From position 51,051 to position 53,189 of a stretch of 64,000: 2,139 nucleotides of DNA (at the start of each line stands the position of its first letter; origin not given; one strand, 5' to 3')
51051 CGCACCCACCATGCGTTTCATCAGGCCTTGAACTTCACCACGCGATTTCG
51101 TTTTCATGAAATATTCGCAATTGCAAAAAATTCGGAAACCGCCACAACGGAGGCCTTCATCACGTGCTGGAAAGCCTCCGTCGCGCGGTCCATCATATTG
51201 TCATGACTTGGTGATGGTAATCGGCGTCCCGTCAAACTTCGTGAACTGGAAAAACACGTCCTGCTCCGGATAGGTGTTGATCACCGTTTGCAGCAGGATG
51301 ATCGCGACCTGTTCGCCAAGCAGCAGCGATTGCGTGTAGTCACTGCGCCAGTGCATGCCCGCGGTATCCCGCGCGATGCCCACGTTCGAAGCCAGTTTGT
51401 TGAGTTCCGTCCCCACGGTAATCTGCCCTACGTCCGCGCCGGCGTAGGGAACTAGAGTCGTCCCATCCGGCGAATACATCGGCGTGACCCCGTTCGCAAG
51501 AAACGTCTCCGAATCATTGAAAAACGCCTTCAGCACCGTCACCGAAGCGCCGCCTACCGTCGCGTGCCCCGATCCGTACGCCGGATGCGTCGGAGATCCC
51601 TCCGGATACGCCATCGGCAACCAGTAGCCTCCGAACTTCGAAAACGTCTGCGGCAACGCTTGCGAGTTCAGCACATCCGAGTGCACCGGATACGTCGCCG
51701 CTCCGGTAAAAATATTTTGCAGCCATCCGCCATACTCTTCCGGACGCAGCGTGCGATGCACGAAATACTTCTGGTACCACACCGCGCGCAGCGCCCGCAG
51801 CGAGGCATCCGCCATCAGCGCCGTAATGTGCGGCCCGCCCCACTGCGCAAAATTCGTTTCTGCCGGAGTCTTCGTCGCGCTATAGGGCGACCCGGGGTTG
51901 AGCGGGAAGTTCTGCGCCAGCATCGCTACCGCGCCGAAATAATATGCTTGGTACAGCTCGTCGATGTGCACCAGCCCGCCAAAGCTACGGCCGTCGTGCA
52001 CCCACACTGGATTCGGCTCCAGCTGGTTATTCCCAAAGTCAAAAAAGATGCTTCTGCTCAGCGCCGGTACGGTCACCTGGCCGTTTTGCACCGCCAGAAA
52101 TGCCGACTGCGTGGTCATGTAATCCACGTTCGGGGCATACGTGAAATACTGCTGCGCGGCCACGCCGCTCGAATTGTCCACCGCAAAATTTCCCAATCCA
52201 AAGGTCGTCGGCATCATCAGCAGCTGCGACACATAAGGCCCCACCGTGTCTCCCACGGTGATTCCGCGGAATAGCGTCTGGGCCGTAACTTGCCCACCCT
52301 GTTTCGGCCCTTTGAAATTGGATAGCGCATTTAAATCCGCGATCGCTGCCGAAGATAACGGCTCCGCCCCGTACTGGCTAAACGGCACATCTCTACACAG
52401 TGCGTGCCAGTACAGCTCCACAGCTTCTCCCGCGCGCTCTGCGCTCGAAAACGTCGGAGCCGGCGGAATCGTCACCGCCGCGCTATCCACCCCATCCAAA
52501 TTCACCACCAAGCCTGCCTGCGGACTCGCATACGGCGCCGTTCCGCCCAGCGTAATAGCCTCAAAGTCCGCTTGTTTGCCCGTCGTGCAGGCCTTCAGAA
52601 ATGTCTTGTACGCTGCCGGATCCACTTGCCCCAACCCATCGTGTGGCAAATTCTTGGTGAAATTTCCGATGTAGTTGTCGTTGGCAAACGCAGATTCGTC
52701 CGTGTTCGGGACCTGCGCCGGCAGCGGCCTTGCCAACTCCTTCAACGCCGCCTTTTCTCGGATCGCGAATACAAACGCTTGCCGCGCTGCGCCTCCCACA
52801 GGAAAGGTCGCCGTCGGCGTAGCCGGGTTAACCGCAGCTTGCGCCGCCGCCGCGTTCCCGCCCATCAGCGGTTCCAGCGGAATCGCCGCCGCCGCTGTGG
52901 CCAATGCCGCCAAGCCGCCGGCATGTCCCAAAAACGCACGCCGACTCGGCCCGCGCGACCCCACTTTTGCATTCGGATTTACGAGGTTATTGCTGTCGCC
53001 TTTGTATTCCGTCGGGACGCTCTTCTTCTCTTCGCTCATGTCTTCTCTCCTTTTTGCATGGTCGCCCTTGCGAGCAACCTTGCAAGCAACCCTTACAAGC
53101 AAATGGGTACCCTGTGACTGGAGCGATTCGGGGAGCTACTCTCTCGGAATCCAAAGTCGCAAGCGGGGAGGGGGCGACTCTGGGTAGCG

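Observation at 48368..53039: Tat-exported vanadium haloperoxidase heading a WtpA/ModA-type ABC transporter: candidate dedicated vanadate-supply system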

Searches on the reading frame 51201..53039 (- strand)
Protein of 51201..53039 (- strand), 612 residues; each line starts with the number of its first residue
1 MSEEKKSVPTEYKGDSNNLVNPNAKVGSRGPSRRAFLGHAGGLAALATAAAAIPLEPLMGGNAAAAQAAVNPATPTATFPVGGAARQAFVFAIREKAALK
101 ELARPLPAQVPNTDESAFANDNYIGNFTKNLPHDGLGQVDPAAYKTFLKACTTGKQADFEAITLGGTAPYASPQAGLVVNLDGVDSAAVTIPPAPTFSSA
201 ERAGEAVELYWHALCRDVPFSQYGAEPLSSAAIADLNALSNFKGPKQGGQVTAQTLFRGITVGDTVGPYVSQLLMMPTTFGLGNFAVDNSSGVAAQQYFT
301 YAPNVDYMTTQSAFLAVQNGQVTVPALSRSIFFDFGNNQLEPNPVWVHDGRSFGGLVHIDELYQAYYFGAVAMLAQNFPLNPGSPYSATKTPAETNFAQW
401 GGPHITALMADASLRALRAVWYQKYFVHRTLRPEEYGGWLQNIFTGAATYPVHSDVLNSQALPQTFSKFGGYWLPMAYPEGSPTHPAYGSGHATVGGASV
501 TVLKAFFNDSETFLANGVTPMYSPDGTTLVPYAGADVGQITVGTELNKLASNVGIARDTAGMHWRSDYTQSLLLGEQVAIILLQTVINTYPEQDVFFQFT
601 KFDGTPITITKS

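Call 3: search_protein_families(library=pfam, proteins=[window:51201-53039:-], max_evalue=0.01)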
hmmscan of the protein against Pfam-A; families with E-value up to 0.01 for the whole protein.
window:51201-53039:- (612 aa): 2 families
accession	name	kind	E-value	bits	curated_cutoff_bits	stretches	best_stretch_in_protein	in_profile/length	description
PF01569.27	PAP2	-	1.6e-05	25.1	27.2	1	460-586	25-125/130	PAP2 superfamily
PF10399.14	UCR_Fe-S_N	-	0.0095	15.8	24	0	27-55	5-34/41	Ubiquitinol-cytochrome C reductase Fe-S subunit TAT signal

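Call 4: search_protein_families(library=ncbifam, proteins=[window:51201-53039:-], max_evalue=0.01)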
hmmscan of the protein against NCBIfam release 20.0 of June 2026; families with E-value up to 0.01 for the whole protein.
window:51201-53039:- (612 aa): 0 families

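Call 5: search_solved_structures(query=window:51201-53039:-, max_evalue=1, show_alignments=3)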
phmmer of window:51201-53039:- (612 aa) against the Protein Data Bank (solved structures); distinct sequences matched with E-value up to 1: 13.
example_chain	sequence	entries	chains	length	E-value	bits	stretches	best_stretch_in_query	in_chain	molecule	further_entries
1qhb_A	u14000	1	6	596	4.7e-74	253.4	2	172-608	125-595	HALOPEROXIDASE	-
7qvw_AAA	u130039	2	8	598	2.7e-72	247.6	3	172-440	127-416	Vanadium-dependent bromoperoxidase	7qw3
5lpc_A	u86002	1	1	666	3.1e-72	247.3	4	467-604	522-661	Vanadium-dependent bromoperoxidase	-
8q21_A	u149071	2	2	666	3.6e-72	247.2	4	467-604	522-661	Vanadium-dependent bromoperoxidase, putative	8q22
8q20_A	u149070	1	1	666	4.4e-72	246.9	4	467-604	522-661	Vanadium-dependent bromoperoxidase, putative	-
7qwi_AAA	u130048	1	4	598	1.8e-70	241.5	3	172-440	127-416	Vanadium-dependent bromoperoxidase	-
1up8_A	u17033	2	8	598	2.7e-70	240.9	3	171-440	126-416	VANADIUM-DEPENDENT BROMOPEROXIDASE 1 | Vanadium-dependent bromoperoxidase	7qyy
8vgx_A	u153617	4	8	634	5.4e-70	240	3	172-440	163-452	Vanadium-dependent bromoperoxidase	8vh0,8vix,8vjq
1qi9_A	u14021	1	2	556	2.6e-60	208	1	89-608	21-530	Vanadium-dependent bromoperoxidase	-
5aa6_A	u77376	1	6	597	6.4e-52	180.3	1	86-592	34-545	VANADIUM-DEPENDENT BROMOPEROXIDASE 2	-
8dwo_L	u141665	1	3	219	0.2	13.5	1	244-310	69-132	SKE26 Fab Light Chain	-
5dd0_L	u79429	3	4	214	0.61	11.9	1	240-310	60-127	ANTI-HIV ANTIBODY DH570 FAB HEAVY LIGHT | ANTI-HIV ANTIBODY DH570 FAB LIGHT CHAIN | ANTI-HIV ANTIBODY DH570.mut58 FAB LIGHT CHAIN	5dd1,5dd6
5dd3_L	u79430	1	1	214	0.65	11.8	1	239-310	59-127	ANTI-HIV ANTIBODY DH570.4 FAB LIGHT CHAIN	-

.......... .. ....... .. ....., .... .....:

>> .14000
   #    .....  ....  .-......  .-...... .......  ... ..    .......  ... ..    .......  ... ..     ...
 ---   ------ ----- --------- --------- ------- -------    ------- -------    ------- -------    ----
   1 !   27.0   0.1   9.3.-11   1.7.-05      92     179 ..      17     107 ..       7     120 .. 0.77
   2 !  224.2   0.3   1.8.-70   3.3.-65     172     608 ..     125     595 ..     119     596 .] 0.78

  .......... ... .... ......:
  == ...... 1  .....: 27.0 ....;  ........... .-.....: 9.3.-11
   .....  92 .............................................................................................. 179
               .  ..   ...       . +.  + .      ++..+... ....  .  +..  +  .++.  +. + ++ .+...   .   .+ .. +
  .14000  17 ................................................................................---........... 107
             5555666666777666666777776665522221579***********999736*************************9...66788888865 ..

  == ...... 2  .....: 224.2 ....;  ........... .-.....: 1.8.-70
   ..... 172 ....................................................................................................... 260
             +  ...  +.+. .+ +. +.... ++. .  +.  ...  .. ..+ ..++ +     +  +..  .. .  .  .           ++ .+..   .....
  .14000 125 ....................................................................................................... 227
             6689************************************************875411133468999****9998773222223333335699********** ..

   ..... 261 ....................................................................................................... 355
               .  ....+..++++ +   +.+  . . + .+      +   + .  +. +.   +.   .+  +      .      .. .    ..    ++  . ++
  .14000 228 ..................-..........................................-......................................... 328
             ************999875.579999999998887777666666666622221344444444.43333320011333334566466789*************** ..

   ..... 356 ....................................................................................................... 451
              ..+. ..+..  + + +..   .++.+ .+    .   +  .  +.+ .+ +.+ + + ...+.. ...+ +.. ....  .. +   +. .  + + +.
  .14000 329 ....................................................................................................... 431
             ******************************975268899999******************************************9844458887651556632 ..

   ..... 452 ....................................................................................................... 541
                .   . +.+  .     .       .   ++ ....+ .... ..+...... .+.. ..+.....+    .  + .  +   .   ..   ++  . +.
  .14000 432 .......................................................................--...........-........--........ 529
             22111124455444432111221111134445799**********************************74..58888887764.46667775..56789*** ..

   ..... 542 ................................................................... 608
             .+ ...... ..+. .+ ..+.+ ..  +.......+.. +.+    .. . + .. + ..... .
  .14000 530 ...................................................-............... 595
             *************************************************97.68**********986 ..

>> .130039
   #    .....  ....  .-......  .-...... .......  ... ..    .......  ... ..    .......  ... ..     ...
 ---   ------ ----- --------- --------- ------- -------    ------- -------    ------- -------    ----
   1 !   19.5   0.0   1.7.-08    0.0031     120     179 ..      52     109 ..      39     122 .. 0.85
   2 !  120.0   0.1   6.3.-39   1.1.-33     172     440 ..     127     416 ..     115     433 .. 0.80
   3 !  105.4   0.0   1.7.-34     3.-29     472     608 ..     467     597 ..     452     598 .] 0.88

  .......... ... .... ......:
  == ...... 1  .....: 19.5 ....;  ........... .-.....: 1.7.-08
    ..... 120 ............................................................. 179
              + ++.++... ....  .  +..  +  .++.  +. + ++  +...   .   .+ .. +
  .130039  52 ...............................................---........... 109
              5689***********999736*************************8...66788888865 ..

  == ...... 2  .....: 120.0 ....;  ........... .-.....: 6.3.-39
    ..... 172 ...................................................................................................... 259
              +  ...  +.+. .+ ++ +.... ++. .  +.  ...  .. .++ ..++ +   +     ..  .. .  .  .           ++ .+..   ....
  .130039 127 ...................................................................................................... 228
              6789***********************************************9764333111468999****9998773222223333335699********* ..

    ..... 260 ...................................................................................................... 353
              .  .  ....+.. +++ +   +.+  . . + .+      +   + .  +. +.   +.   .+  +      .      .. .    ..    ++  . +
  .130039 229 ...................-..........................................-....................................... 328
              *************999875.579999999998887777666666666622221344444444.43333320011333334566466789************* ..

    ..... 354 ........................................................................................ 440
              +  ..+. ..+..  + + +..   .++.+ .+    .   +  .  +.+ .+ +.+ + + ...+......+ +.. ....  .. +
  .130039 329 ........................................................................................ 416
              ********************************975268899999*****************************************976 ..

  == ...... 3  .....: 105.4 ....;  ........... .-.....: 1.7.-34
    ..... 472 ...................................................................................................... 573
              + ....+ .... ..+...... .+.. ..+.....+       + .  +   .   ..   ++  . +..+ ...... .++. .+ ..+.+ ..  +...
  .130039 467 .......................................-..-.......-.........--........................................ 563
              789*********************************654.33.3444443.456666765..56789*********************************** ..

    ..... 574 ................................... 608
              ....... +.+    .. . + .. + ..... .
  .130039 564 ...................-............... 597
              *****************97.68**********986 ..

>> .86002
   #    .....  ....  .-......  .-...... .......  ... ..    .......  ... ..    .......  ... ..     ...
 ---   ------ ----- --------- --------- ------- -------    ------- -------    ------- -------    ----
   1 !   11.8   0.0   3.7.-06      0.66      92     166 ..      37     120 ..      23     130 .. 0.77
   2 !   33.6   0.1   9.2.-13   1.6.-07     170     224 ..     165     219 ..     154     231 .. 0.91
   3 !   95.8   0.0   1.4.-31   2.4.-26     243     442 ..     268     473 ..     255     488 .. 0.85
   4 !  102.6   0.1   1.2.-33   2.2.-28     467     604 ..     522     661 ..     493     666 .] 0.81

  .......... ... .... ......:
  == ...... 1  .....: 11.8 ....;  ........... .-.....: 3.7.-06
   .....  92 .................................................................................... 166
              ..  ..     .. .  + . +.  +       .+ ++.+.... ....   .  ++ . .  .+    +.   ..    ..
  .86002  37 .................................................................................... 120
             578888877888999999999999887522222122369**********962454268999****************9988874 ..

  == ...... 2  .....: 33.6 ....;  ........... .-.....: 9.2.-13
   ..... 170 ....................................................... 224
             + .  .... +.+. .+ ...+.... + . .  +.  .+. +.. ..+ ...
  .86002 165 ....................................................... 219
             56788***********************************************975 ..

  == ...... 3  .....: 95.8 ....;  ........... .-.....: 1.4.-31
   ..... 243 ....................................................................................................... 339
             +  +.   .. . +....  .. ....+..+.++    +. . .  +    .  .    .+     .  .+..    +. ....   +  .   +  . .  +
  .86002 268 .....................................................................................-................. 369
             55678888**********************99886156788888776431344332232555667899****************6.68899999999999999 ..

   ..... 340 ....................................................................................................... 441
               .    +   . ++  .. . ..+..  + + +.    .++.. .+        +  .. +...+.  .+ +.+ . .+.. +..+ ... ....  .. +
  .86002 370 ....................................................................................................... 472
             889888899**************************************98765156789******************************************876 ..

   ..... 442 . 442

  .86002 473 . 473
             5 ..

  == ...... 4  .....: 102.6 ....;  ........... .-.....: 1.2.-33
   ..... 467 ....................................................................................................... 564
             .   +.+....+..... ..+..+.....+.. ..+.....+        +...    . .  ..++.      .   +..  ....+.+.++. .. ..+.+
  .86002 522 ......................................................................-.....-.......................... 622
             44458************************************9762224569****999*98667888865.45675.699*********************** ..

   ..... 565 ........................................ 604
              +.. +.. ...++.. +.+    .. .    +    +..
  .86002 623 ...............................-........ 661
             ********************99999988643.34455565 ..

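Call 9: find_homologous_proteins(query=window:51201-53039:-, max_evalue=1e-10)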
Query window:51201-53039:- (612 aa): 4006 proteins with E <= 1e-10 among 8000 candidates; the best 120 are listed.
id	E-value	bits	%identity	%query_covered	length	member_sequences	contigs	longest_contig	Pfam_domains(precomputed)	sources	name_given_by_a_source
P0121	0.0e+0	1337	96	100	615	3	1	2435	PF22778.4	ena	-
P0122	0.0e+0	1069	80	95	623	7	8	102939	PF22778.4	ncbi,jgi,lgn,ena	jgi:hypothetical protein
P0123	0.0e+0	1066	79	98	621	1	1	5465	PF22778.4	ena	-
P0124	0.0e+0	1064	79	96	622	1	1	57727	PF22778.4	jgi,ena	jgi:hypothetical protein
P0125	1.5e-297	1006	73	100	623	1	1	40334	PF22778.4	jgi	jgi:hypothetical protein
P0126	6.4e-295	998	74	95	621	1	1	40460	PF22778.4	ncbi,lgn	ncbi:MAG TPA: vanadium-dependent haloperoxidase [Candidatus Acidoferrales bacterium]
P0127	6.1e-290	981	70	100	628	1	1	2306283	PF22778.4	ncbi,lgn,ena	-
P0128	2.8e-289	979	72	99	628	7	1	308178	PF22778.4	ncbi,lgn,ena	-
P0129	7.3e-288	974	71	100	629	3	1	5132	PF22778.4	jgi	jgi:hypothetical protein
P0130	3.7e-235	800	62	95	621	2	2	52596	PF22778.4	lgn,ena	-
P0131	4.1e-234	797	61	95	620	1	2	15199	PF22778.4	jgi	jgi:hypothetical protein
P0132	2.2e-230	785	58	99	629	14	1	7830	PF22778.4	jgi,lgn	-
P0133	3.9e-230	784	58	97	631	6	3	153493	PF22778.4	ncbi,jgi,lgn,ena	ncbi:MAG: vanadium-dependent haloperoxidase [Candidatus Sulfotelmatobacter sp.]|jgi:membrane-associa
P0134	1.7e-224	765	57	100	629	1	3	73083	PF22778.4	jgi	jgi:hypothetical protein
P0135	9.7e-217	740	76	70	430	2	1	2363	PF22778.4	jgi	jgi:hypothetical protein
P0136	1.3e-213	729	57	96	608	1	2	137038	PF22778.4,PF01569.28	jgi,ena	-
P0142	1.7e-198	679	56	95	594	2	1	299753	PF22778.4,PF01569.28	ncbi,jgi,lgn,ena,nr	ncbi:MAG TPA: vanadium-dependent haloperoxidase [Terriglobales bacterium]|nr:vanadium-dependent halo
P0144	2.8e-188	646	53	96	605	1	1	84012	PF22778.4,PF01569.28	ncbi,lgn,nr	ncbi:MAG TPA: vanadium-dependent haloperoxidase [Terriglobia bacterium]|nr:vanadium-dependent halope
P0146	2.5e-186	639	54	87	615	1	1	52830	PF22778.4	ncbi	-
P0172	1.5e-156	541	52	86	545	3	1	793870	PF22778.4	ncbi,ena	-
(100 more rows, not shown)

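Call 17: find_related_loci(query=A2, collection=metagenome_contigs, flank=10000)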
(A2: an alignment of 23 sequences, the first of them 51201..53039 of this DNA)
Query A2 (612 aa) in metagenome_contigs; peptide patterns used: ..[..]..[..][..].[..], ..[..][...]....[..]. (x = any residue, [..] = any of these).
600 stretches matched a pattern (row limit reached: there are more); 559 encode a relative of the query (tblastn E <= 1e-3); the best 80 are kept; 80 distinct loci.
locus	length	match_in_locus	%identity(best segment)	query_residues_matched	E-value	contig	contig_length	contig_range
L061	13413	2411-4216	59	18-612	0e+0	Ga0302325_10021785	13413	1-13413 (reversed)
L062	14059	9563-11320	57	20-611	0e+0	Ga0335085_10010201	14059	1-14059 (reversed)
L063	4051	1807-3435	48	27-609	2e-172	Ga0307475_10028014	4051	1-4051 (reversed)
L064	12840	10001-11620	48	32-612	5e-164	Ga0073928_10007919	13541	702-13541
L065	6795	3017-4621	48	32-609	8e-165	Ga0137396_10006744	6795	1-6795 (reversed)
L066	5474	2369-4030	47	32-609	2e-165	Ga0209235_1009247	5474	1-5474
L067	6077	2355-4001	48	32-609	3e-164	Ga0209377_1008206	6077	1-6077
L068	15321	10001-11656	48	32-609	3e-162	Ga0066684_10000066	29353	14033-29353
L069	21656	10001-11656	48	32-609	4e-162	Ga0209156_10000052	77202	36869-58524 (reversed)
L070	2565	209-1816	49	32-609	2e-172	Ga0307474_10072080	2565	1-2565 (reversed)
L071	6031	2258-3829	52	84-609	1e-162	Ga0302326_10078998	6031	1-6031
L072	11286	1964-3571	48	32-609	4e-161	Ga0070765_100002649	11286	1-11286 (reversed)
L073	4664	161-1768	49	32-609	6e-165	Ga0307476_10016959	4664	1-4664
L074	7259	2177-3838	48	20-609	2e-161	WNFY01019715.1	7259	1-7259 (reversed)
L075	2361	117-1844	47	5-609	4e-172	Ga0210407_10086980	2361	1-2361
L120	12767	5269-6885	48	72-609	1e-148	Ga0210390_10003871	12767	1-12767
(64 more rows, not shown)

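Call 36: find_encoding_contigs(protein=P0130, flank=8000, max_places=2)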
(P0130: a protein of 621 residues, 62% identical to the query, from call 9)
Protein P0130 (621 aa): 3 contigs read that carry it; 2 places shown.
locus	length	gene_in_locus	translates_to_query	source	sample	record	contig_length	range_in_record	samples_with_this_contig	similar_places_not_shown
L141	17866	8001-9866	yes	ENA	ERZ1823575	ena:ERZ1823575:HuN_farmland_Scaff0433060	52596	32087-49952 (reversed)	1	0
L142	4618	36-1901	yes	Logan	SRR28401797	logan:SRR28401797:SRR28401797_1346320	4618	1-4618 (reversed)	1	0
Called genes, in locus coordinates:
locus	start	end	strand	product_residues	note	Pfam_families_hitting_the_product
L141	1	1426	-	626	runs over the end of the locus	PF13650:Asp_protease_2, PF13975:gag-asp_proteas, PF13180:PDZ_2 (weak), PF17820:PDZ_6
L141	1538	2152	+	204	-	PF09851:SHOCT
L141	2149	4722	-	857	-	PF00595:PDZ (faint), PF13180:PDZ_2, PF17820:PDZ_6, PF13185:GAF_2 (weak), PF13492:GAF_3, PF07228:SpoIIE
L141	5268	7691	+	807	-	PF00047:ig (faint), PF02832:Flavi_glycop_C (faint), PF13895:Ig_2 (faint), PF13927:Ig_3, PF07679:I-set (weak), PF13927:Ig_3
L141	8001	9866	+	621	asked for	PF22778:VCPO_2nd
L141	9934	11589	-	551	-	PF02463:SMC_N (weak), PF00005:ABC_tran, PF13401:AAA_22 (faint), PF13304:AAA_21 (faint), PF01451:LMWPc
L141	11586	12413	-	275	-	PF00528:BPD_transp_1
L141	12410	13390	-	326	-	PF13531:SBP_bac_11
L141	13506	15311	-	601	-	PF01569:PAP2 (weak), PF22778:VCPO_2nd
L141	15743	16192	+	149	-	PF13474:SnoaL_3 (weak), PF14534:DUF4440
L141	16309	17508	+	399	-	PF00155:Aminotran_1_2, PF00266:Aminotran_5 (weak)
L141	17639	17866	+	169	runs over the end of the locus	-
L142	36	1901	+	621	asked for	PF22778:VCPO_2nd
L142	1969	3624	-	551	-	PF02463:SMC_N (weak), PF00005:ABC_tran, PF13401:AAA_22 (faint), PF13304:AAA_21 (faint), PF01451:LMWPc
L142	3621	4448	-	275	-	PF00528:BPD_transp_1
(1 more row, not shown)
